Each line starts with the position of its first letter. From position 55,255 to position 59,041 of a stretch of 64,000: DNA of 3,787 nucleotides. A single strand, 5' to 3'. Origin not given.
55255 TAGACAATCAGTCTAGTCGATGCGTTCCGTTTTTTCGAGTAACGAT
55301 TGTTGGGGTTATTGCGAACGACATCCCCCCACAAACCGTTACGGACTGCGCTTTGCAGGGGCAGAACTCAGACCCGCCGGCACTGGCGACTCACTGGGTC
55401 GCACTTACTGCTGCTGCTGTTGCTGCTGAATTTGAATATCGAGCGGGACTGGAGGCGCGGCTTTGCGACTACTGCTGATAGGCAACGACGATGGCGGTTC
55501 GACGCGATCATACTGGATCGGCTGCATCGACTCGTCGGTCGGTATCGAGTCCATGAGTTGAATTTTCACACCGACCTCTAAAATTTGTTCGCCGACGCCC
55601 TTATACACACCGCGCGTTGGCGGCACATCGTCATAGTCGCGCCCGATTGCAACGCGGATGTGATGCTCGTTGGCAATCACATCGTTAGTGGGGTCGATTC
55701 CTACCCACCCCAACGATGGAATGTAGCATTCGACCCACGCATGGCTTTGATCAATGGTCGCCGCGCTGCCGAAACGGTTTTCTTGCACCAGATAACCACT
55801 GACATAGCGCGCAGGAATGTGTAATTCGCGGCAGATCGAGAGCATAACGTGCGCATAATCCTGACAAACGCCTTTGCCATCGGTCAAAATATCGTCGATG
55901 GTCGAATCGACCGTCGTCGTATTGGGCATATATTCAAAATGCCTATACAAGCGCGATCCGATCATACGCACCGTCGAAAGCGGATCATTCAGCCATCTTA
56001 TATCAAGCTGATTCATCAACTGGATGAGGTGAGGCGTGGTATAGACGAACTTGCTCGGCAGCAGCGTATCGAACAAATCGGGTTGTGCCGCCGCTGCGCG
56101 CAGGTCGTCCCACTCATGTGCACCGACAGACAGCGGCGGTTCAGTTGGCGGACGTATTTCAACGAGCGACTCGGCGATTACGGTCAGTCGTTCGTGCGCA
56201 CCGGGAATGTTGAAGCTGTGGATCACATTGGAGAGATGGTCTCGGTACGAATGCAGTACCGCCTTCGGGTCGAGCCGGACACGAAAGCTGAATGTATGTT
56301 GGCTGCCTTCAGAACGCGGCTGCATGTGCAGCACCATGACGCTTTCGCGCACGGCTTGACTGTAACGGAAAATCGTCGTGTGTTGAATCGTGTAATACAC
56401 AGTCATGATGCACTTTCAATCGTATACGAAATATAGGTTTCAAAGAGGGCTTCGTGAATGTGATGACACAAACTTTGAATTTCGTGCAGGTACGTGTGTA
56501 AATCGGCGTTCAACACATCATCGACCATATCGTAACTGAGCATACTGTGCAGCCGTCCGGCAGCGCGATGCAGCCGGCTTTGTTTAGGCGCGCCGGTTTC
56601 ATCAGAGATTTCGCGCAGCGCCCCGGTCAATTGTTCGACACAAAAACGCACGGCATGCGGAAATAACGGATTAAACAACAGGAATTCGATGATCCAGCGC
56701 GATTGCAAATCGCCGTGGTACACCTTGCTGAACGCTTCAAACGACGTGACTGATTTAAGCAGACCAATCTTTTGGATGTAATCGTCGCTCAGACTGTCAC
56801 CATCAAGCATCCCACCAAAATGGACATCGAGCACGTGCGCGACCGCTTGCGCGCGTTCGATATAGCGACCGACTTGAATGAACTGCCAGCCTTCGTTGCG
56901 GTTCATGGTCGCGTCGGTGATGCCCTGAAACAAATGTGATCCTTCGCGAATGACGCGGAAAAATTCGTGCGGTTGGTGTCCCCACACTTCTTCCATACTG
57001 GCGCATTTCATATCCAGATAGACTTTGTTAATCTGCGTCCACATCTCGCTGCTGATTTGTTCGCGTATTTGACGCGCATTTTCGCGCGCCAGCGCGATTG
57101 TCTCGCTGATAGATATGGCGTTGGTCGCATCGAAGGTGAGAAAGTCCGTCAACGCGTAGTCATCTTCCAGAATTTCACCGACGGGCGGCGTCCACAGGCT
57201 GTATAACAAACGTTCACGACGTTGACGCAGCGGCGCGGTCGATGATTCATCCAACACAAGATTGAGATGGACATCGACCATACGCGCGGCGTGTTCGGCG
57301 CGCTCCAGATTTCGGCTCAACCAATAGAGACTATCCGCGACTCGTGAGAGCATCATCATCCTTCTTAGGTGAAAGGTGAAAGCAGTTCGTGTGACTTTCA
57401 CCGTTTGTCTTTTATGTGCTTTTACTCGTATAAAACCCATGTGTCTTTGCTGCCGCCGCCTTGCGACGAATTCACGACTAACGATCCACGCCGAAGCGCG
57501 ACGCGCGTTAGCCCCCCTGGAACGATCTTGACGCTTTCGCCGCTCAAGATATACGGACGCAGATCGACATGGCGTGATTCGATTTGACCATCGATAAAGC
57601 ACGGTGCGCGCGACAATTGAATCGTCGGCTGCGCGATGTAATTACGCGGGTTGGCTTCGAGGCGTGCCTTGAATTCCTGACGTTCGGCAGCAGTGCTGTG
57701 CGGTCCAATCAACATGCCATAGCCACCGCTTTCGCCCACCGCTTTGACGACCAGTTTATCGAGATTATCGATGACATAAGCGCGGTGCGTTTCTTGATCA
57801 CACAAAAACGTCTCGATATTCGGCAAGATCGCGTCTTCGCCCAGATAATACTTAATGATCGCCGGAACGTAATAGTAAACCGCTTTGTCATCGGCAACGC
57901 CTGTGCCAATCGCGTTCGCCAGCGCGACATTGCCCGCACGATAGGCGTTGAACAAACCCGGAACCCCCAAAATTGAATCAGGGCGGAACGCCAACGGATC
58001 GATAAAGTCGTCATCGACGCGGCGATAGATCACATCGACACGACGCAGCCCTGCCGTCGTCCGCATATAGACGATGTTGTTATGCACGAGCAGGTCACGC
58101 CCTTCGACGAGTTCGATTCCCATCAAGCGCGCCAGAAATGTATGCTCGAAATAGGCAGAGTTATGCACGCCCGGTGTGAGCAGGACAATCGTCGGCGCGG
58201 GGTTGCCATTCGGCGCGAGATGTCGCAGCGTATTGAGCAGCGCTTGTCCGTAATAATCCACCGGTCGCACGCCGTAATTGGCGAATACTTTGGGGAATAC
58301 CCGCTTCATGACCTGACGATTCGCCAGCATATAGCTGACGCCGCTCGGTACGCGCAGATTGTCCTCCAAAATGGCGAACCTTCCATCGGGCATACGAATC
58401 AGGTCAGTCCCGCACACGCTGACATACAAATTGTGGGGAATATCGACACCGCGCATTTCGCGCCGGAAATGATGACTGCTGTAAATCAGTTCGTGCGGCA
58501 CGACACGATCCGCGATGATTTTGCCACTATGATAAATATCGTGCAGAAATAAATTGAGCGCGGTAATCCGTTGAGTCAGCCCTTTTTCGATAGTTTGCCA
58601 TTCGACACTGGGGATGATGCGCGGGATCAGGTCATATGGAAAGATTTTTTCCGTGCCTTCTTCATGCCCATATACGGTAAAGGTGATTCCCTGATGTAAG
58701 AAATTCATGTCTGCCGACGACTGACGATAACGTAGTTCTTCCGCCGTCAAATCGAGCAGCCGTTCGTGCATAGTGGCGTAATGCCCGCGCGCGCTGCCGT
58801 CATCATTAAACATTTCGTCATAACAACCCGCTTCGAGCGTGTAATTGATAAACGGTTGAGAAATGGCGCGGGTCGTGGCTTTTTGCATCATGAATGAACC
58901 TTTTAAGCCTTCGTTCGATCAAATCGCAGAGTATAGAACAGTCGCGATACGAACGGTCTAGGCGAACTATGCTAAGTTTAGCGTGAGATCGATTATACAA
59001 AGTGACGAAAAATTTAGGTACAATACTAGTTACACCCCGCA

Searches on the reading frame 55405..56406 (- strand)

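Call 39: search_protein_families(library=pfam, proteins=[window:55405-56406:-], max_evalue=0.01)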
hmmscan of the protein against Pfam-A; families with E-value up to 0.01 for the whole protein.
window:55405-56406:- (333 aa): 2 families
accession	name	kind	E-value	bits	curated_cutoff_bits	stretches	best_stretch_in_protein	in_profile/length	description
PF01841.26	Transglut_core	-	5.1e-24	85.1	23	1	137-239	9-108/108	Transglutaminase-like superfamily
PF08379.15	Bact_transglu_N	-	8.2e-20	71.8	27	1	5-83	1-80/80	Bacterial transglutaminase-like N-terminal region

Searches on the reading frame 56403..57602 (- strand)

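Call 39: search_protein_families(library=pfam, proteins=[window:56403-57602:-], max_evalue=0.01)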
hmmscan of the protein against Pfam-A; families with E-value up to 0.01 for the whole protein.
window:56403-57602:- (399 aa): 1 family
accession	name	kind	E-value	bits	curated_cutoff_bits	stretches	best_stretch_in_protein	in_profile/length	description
PF04168.17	Alpha-E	-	6.5e-84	282.5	20.8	1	84-390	1-293/294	A predicted alpha-helical domain with a conserved ER motif.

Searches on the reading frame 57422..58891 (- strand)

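Call 39: search_protein_families(library=pfam, proteins=[window:57422-58891:-], max_evalue=0.01)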
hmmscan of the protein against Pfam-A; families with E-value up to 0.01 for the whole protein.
window:57422-58891:- (489 aa): 2 families
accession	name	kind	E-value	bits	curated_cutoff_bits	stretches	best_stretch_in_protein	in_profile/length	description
PF14403.11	CP_ATPgrasp_2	-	5.1e-170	565.8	32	1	90-465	1-374/374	Circularly permuted ATP-grasp type 2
PF04174.18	CP_ATPgrasp_1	-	3.3e-150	500.1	23.1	1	90-421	1-332/332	A circularly permuted ATPgrasp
